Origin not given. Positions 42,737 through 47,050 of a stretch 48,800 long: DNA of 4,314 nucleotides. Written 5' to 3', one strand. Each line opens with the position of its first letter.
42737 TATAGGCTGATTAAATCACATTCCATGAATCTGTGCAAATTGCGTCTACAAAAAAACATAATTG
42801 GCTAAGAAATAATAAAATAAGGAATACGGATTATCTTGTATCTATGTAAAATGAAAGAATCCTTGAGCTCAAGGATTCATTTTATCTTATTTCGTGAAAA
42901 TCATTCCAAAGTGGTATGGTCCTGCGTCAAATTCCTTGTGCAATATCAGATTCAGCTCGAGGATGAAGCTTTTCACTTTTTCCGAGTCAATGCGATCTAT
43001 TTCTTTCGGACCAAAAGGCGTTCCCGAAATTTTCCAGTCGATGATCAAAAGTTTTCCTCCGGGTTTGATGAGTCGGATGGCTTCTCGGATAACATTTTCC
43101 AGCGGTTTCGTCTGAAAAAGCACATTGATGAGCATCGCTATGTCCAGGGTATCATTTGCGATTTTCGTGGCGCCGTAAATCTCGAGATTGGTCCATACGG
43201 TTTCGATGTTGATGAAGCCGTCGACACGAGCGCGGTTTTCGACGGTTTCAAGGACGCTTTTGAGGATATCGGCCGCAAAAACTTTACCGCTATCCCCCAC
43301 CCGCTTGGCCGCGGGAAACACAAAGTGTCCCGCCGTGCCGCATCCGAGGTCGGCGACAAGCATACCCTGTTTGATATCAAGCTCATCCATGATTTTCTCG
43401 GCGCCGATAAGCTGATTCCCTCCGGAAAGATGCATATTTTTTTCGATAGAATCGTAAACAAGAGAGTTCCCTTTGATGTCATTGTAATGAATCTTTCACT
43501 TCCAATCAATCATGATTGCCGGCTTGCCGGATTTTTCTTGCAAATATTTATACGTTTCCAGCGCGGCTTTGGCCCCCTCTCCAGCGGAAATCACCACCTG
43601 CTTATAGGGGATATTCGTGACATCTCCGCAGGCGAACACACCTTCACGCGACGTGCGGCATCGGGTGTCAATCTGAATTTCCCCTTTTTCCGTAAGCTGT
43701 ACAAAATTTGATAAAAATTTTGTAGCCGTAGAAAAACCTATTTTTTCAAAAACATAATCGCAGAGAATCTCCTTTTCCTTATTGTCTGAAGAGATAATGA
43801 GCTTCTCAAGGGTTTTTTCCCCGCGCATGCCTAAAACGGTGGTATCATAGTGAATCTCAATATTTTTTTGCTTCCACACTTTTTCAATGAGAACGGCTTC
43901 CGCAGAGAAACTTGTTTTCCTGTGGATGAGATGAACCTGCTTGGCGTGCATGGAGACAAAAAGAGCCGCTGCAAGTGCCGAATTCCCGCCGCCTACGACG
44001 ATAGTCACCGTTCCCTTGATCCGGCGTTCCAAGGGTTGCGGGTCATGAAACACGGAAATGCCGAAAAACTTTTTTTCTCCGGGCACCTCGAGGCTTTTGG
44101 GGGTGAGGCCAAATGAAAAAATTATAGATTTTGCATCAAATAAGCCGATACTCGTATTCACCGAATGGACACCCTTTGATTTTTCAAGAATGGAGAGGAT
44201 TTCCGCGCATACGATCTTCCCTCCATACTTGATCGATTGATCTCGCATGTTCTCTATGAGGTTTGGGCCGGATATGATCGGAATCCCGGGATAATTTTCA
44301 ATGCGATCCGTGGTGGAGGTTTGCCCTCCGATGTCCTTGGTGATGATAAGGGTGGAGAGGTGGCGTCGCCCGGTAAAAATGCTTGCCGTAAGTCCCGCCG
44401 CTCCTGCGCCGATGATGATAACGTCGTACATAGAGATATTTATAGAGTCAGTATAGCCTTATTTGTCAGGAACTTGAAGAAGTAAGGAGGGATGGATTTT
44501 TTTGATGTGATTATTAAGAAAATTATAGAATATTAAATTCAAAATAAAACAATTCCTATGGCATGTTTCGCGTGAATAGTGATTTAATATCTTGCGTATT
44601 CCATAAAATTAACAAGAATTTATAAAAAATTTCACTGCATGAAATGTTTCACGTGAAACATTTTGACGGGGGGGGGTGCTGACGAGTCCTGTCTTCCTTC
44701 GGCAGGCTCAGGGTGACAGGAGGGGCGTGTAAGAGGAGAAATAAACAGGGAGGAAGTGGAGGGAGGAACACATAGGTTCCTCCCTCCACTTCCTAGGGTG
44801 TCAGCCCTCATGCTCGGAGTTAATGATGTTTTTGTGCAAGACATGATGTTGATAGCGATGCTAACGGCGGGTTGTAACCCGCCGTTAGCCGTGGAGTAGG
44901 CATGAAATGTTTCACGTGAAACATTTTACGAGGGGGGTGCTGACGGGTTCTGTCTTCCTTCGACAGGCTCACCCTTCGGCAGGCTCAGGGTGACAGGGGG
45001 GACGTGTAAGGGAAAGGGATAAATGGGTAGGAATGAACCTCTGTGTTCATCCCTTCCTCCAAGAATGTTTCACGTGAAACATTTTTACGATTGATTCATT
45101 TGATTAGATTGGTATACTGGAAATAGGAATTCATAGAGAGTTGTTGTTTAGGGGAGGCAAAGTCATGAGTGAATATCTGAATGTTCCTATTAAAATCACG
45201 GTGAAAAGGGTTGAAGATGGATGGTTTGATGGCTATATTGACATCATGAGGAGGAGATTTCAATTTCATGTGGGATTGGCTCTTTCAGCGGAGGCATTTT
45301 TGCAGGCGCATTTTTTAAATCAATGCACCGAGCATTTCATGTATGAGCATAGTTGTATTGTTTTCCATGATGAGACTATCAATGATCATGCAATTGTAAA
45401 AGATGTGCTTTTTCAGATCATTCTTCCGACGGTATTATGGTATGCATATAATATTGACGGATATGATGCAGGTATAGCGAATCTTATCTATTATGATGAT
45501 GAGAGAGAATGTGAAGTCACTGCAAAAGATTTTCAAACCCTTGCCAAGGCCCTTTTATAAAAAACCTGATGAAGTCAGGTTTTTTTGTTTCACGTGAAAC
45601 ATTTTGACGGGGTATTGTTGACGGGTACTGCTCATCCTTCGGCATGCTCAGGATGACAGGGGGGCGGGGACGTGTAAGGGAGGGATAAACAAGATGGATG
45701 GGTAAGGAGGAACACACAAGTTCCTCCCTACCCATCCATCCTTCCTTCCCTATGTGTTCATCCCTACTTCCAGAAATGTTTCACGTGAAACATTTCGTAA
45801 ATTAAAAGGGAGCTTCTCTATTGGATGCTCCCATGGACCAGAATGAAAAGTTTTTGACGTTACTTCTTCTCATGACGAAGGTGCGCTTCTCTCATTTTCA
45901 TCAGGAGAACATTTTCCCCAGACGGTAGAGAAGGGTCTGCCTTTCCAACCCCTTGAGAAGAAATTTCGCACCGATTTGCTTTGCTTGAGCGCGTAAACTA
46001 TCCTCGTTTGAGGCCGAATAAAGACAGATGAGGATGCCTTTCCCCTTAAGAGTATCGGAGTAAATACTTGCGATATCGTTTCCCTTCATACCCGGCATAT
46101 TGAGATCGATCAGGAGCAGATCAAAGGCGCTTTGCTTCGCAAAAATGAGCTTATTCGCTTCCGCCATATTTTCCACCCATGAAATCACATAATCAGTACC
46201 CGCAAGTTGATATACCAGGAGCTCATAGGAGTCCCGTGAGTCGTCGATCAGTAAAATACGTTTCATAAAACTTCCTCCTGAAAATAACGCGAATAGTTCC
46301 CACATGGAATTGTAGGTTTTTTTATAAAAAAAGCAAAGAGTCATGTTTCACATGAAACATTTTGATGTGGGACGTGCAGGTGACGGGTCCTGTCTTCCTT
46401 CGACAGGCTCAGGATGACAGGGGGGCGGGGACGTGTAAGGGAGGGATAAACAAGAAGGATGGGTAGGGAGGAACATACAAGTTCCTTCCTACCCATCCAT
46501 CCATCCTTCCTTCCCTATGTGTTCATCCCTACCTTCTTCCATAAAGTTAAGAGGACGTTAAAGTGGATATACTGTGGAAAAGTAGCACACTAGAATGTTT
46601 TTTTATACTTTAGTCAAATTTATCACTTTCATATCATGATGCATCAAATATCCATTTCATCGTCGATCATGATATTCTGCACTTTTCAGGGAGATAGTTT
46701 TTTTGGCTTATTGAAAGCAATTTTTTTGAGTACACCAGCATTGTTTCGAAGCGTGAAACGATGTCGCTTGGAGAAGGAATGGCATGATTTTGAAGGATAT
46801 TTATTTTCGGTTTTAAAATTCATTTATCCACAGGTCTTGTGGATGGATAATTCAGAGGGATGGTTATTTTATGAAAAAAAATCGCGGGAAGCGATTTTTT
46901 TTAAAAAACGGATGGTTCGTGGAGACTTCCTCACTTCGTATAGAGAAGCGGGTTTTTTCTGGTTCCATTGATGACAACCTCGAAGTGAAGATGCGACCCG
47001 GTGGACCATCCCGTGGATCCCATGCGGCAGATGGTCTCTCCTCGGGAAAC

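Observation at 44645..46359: Six consensus parS palindromes packed into 1.7 kb, about 25 kb from oriC, with no parAB gene in the window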

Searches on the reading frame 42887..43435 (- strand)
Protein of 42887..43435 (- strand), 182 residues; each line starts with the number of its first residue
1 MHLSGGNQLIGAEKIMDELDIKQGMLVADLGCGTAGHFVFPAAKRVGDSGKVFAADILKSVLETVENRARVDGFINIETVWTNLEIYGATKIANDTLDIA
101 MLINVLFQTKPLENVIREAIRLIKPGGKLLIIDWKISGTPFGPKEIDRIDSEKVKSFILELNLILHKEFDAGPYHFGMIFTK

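Call 9: search_protein_families(library=pfam, proteins=[window:42887-43435:-], max_evalue=0.01)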
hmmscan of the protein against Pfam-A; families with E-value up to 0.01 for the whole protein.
window:42887-43435:- (182 aa): 9 families
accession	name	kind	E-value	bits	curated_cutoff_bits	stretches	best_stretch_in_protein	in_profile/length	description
PF13847.12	Methyltransf_31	-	1.7e-13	50.9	27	1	21-135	1-113/145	Methyltransferase domain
PF01209.24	Ubie_methyltran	-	1.8e-13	50.9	20.1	1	13-133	37-153/233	ubiE/COQ5 methyltransferase family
PF13649.12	Methyltransf_25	-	1.9e-10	41.8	27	1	27-127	1-97/97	Methyltransferase domain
PF08241.18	Methyltransf_11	-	3.7e-10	40.7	21.2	1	29-131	2-95/95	Methyltransferase domain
PF08242.18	Methyltransf_12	-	7.3e-06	27.1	30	1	29-129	2-98/98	Methyltransferase domain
PF13489.12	Methyltransf_23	-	8.7e-05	22.7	27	1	21-136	20-121/164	Methyltransferase domain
PF01728.25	FtsJ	-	0.00027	21.4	24.1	1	14-77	11-75/181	FtsJ-like methyltransferase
PF05148.21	Methyltransf_8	-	0.0017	18.7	27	0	25-132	74-157/219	Hypothetical methyltransferase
PF05175.20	MTS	-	0.003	17.6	23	1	11-132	19-139/170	Methyltransferase small domain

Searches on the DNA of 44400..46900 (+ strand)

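Call 16: search_rna_families(source=window, start=44400, end=46900, threshold=evalue, max_evalue=10)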
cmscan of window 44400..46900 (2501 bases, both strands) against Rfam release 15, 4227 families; matches with E-value up to 10: 71.
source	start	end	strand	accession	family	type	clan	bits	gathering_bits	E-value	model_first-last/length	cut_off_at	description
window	45693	45740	-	RF03371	mir-4788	Gene; miRNA;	-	30.7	91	0.004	1-80/80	no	mir-4788 microRNA precursor family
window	45683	45750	-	RF03629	mir-641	Gene; miRNA;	-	29.4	100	0.0068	1-98/98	no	mir-641 microRNA precursor family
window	45680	45752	-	RF03964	mir-H1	Gene; miRNA;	-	28.8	97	0.054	1-85/85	no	mir-H1 microRNA precursor family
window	45682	45750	-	RF00891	mir-671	Gene; miRNA;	-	28.7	65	0.037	1-84/84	no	mir-671 microRNA precursor family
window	44748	44796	-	RF03778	mir-483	Gene; miRNA;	-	27.6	60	0.028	1-75/75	no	mir-483 microRNA precursor family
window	46441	46517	-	RF03964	mir-H1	Gene; miRNA;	-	27.3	97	0.11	1-85/85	no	mir-H1 microRNA precursor family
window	44749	44796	+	RF03964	mir-H1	Gene; miRNA;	-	26.5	97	0.18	1-85/85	no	mir-H1 microRNA precursor family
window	46449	46503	-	RF00772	mir-328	Gene; miRNA;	-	26.4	70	0.12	1-75/75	no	mir-328 microRNA precursor family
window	44749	44797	+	RF03778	mir-483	Gene; miRNA;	-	26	60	0.069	1-75/75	no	mir-483 microRNA precursor family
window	45692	45741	+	RF03946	mir-3132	Gene; miRNA;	-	25.9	84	0.15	1-75/75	no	mir-3132 microRNA precursor family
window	44749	44796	-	RF03964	mir-H1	Gene; miRNA;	-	25.9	97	0.24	1-85/85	no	mir-H1 microRNA precursor family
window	45692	45741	-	RF03946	mir-3132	Gene; miRNA;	-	25.7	84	0.17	1-75/75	no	mir-3132 microRNA precursor family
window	44749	44796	-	RF03349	mir-3151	Gene; miRNA;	-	25.7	83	0.2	1-85/85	no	mir-3151 microRNA precursor family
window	45536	45591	+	RF02064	STnc370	Gene; sRNA;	-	25.7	54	1.7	1-71/71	no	Enterobacterial sRNA STnc370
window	45683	45749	-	RF03778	mir-483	Gene; miRNA;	-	25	60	0.12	1-75/75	no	mir-483 microRNA precursor family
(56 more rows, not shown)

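Call 66: search_dna_similar(query=window:44600-46560:+, collection=plasmids, mode=distant, max_rows=8)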
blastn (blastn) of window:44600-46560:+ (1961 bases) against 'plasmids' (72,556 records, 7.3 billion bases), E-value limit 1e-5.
No match.

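Call 67: search_dna_similar(query=window:44600-46560:+, collection=phages, mode=distant, max_rows=8)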
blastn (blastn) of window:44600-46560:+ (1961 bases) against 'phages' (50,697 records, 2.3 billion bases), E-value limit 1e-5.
No match.

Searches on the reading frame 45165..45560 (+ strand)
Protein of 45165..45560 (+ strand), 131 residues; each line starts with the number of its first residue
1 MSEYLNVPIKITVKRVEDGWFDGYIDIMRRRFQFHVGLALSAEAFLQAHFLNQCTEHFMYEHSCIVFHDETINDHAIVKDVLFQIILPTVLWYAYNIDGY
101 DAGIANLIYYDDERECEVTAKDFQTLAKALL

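Call 9: search_protein_families(library=pfam, proteins=[window:45165-45560:+], max_evalue=0.01)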
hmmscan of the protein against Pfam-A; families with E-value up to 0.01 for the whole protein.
window:45165-45560:+ (131 aa): 0 families

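Call 14: find_encoding_contigs(protein=window:45165-45560:+, flank=10000, max_places=10)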
Protein window:45165-45560:+ (131 aa): 2 contigs read that carry it; 2 places shown.
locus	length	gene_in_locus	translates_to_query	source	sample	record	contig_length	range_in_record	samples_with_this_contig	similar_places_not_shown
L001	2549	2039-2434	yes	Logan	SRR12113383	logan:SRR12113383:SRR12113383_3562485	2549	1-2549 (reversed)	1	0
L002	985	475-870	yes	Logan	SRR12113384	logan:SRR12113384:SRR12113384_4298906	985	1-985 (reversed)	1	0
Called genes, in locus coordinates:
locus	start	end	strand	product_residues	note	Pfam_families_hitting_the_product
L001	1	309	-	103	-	?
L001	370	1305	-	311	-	PF00890:FAD_binding_2 (faint), PF01134:GIDA (faint), PF01266:DAO (faint), PF01946:Thi4 (faint), PF03486:HI0933_like (faint), PF07992:Pyr_redox_2, PF13738:Pyr_redox_3, PF00070:Pyr_redox, +2 more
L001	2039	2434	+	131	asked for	-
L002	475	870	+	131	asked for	-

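Call 31: find_homologous_proteins(query=window:45165-45560:+, max_evalue=0.001)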
Query window:45165-45560:+ (131 aa): 1 proteins with E <= 0.001 among 5 candidates.
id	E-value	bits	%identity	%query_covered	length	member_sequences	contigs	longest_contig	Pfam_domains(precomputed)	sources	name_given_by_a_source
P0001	3.0e-84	298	100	100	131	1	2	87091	-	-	-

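Call 71: search_protein_families(library=ncbifam, proteins=[window:45165-45560:+], max_evalue=0.01)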
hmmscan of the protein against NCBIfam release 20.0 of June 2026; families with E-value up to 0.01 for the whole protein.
window:45165-45560:+ (131 aa): 0 families

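Call 73: predict_structure(protein=window:45165-45560:+)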
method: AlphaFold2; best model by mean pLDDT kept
length: 131 residues; sequences in the alignment: 1
mean_pLDDT: 41.7   pTM: 0.36
mean pLDDT of the five models: 41.7, 39.8, 37.4, 34.3, 31.8
residues with pLDDT >= 90: 0; 70-90: 0; 50-70: 29; < 50: 102
segments of 3 or more residues with pLDDT < 50: 1-9, 38-86, 88-131
pLDDT, mean of each block of 10 residues (from residue 1): 39 58 58 53 35 27 40 42 46 40 36 38 32 31
secondary structure, 60 per line:
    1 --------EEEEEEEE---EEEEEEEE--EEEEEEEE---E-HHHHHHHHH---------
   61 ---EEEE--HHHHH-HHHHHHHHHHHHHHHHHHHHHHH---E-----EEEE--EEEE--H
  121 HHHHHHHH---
elements in order: E9-16 E20-27 E30-37 H43-51 E64-67 H70-74 H76-98 E108-111 E114-117 H120-128
